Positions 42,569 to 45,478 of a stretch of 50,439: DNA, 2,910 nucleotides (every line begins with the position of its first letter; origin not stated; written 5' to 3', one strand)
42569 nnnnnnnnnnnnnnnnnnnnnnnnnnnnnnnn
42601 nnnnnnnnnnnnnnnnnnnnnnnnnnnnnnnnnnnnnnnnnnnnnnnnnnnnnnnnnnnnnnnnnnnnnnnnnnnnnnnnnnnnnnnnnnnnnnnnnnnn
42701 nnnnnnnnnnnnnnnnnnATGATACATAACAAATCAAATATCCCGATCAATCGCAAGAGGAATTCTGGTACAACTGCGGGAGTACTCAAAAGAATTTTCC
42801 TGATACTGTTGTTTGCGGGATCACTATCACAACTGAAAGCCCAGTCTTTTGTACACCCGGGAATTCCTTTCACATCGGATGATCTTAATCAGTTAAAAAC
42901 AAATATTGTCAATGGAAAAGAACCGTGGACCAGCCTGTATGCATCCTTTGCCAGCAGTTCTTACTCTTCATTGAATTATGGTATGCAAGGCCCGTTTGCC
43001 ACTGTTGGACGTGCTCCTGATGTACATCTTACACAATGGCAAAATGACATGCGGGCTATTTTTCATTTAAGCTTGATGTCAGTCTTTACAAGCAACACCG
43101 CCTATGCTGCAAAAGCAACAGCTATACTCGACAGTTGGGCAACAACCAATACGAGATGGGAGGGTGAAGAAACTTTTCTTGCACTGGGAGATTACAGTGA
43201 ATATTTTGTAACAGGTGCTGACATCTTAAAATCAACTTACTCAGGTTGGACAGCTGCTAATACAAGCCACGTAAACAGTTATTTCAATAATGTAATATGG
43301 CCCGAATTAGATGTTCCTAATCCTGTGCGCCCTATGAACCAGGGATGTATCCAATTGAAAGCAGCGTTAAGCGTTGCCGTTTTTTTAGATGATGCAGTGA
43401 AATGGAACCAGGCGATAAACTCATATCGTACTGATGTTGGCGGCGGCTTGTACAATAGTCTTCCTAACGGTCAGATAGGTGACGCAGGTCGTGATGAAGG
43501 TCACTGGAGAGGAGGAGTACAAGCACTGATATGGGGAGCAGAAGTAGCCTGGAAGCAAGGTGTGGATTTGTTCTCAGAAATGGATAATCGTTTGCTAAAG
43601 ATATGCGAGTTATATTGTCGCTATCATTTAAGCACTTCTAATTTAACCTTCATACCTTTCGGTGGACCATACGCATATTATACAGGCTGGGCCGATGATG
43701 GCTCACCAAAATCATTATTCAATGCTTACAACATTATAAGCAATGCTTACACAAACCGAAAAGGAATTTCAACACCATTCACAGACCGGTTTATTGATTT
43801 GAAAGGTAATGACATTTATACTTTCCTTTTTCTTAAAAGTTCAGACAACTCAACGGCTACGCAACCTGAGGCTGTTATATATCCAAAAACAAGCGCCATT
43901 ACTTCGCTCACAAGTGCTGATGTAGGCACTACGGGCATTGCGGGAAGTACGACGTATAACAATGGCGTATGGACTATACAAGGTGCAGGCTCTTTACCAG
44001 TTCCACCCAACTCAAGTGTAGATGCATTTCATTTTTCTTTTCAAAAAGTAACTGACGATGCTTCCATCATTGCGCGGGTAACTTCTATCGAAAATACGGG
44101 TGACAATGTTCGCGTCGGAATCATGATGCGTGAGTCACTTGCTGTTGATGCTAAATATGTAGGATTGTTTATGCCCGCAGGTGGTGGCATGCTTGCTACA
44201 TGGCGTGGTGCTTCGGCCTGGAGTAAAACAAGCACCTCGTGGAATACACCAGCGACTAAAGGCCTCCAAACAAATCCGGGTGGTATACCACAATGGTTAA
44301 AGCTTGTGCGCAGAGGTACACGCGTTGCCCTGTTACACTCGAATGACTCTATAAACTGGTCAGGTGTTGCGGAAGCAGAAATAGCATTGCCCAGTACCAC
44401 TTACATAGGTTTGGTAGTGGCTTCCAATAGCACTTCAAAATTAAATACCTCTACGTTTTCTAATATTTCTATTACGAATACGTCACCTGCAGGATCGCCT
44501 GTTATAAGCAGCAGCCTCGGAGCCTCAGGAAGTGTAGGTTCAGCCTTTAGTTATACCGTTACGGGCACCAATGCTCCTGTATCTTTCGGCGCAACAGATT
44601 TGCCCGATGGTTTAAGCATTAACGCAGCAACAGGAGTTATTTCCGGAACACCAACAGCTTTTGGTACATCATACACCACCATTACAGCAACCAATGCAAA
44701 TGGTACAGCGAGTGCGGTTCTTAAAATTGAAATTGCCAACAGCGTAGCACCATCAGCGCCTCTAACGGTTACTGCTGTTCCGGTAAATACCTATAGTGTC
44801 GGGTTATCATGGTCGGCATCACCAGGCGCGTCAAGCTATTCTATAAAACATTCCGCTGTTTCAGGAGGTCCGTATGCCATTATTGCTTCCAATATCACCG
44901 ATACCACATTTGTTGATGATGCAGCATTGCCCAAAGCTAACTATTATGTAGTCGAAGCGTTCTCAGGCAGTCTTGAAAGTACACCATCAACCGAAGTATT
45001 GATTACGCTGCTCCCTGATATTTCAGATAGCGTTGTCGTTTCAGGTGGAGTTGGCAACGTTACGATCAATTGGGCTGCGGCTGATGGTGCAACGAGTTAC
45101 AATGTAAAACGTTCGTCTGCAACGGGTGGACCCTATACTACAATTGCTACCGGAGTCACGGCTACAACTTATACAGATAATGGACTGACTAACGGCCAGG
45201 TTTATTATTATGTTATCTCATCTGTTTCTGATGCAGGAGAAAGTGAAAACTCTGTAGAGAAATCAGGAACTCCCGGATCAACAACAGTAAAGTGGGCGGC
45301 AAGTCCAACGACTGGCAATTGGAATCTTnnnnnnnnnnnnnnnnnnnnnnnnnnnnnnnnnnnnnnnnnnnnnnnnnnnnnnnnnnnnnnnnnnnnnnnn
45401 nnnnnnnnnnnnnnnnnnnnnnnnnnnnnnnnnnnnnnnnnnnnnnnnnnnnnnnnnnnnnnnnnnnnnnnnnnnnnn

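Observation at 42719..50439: Giant ORF missing from the ORF track: an enzyme-like head fused to an adhesin-scale array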

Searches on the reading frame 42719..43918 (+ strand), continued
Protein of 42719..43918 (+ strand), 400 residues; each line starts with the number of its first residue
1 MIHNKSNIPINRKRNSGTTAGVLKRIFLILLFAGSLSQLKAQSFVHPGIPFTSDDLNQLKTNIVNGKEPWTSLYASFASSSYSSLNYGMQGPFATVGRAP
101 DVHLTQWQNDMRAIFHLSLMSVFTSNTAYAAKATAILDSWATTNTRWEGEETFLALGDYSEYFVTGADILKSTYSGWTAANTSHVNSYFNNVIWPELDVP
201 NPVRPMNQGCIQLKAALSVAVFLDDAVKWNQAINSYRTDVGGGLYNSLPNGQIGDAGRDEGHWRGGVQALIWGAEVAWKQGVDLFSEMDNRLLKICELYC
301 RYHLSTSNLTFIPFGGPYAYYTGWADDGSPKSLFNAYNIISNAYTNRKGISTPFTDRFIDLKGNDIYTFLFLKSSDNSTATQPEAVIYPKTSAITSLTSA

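Call 62: list_cluster_members(proteins=[P0133, P0144, P0153, P0168, P0182, P0193, P0130, P0126, P0215, P0199])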
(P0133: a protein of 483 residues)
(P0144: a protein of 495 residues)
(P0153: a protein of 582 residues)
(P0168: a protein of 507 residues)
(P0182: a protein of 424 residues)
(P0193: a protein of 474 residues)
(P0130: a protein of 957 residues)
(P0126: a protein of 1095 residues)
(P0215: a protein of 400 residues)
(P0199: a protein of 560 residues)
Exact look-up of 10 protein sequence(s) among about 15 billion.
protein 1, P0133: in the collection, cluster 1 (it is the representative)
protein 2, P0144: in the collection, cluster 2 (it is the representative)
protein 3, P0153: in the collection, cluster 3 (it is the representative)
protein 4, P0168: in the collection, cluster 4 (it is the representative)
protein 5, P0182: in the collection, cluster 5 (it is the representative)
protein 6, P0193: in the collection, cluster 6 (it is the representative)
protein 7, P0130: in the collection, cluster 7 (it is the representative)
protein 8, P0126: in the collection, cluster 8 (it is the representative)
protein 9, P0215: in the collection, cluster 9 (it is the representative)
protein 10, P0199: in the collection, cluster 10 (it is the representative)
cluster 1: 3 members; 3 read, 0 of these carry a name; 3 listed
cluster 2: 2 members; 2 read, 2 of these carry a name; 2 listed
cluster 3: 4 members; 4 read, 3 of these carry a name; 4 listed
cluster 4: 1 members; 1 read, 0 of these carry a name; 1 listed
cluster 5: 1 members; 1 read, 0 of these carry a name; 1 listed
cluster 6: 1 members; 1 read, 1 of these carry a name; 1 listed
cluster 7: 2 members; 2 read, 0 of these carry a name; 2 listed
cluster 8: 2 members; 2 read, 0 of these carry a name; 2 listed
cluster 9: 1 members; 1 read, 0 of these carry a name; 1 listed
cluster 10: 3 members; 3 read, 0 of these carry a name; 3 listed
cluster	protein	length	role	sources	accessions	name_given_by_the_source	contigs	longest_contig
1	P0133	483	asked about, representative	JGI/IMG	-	-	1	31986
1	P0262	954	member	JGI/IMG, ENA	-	-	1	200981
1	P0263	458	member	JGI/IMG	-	-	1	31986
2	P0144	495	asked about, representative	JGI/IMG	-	hypothetical protein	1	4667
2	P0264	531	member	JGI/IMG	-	hypothetical protein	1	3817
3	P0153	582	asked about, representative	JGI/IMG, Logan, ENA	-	hypothetical protein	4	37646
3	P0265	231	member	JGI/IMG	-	cellulose 1,4-beta-cellobiosidase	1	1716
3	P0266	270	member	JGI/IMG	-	cellulose 1,4-beta-cellobiosidase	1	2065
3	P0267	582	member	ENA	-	-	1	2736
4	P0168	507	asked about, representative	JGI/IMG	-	-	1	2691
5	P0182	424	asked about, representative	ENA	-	-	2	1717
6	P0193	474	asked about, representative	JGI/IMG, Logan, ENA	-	hypothetical protein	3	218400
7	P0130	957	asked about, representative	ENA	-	-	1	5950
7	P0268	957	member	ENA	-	-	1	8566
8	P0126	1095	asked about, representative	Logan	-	-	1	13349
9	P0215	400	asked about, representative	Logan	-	-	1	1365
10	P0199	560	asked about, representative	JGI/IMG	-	-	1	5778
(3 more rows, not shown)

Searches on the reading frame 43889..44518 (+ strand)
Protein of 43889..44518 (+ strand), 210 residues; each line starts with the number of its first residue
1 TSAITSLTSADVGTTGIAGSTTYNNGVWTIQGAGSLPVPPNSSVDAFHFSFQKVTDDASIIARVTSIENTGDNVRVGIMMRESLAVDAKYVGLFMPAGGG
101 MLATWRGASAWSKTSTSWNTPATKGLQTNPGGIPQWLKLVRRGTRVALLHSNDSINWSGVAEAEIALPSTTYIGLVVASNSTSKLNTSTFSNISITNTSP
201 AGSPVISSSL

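Call 6: search_protein_families(library=pfam, proteins=[window:43889-44518:+], max_evalue=1)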
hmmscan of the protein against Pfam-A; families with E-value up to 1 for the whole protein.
window:43889-44518:+ (210 aa): 2 families
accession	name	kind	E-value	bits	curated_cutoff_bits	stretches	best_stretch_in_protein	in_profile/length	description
PF07081.18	DUF1349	-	0.0043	17.2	32.4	1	135-197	117-178/179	Protein of unknown function (DUF1349)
PF07622.18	DUF1583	-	0.28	10.9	22.9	1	136-195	172-233/256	Protein of unknown function (DUF1583) C domain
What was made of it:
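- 43904..44494 (+): DUF1349-like ConA-type jelly-roll 1, aa 396-592. It is the obligate partner of HEAD across phyla. Pfam DUF1349 17.2 bits, below the cut-off (call 6).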

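Call 16: search_protein_families(library=ncbifam, proteins=[window:43889-44518:+], max_evalue=0.1)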
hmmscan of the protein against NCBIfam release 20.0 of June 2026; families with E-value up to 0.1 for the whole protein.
window:43889-44518:+ (210 aa): 0 families

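Call 54: search_solved_structures(query=A3, max_evalue=1, show_alignments=1)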
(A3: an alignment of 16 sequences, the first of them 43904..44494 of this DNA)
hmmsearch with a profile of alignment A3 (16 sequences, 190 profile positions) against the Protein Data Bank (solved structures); distinct sequences matched with E-value up to 1: 3.
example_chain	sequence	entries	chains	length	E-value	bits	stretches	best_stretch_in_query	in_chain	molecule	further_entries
3mep_A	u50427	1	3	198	0.0037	20.3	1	118-184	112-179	uncharacterized protein ECA2234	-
4dou_A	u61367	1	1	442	0.054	16.5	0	84-142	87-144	Adiponectin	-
2jd9_A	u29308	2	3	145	0.95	12.5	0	125-150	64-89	YECBM32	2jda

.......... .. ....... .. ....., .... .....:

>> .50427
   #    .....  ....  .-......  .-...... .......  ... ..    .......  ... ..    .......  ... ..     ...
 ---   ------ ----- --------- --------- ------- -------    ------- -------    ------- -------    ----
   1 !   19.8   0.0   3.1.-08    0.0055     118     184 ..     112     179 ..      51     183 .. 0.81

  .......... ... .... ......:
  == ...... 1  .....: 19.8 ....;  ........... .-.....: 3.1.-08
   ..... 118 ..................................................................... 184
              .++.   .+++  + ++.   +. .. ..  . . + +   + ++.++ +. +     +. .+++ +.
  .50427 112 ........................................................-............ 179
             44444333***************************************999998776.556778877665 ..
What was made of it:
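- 43904..44494 (+): Profile hit to 3MEP at E 0.004 (call 54).
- On DUF1349 (PF07081): A family profile finds the DUF1349 structure 3MEP at only E 0.004 (call 54).
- Tried and rejected: DUF1349-like profile against PDB: only an uncharacterised structural-genomics protein (call 54).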

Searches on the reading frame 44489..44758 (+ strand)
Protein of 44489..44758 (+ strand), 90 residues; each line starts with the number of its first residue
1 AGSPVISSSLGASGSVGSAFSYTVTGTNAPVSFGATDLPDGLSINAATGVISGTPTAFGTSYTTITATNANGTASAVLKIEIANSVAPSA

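Call 6: search_protein_families(library=pfam, proteins=[window:44489-44758:+], max_evalue=1)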
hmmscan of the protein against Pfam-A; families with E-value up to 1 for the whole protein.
window:44489-44758:+ (90 aa): 2 families
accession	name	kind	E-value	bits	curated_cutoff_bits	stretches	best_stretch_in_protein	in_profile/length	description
PF05345.18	He_PIG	-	7.6e-12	46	24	1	4-81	2-94/96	Putative Ig domain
PF24908.1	Ig_SIBA-E_2nd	-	0.01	16.4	27.8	1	31-73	37-78/117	Integrin beta-like protein A-E, second Ig-like domain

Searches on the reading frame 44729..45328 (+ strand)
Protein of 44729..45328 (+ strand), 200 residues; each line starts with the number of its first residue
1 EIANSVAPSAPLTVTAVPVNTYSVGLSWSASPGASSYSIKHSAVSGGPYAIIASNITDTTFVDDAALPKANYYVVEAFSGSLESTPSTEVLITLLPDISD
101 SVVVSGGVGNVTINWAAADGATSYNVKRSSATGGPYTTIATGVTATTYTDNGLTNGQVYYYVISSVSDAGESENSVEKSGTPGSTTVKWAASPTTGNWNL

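Call 6: search_protein_families(library=pfam, proteins=[window:44729-45328:+], max_evalue=1)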
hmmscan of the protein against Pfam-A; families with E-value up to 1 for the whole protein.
window:44729-45328:+ (200 aa): 1 family
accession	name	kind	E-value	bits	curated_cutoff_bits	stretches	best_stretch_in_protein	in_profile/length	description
PF00041.27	fn3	-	1.1e-06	29.2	25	2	110-176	15-79/84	Fibronectin type III domain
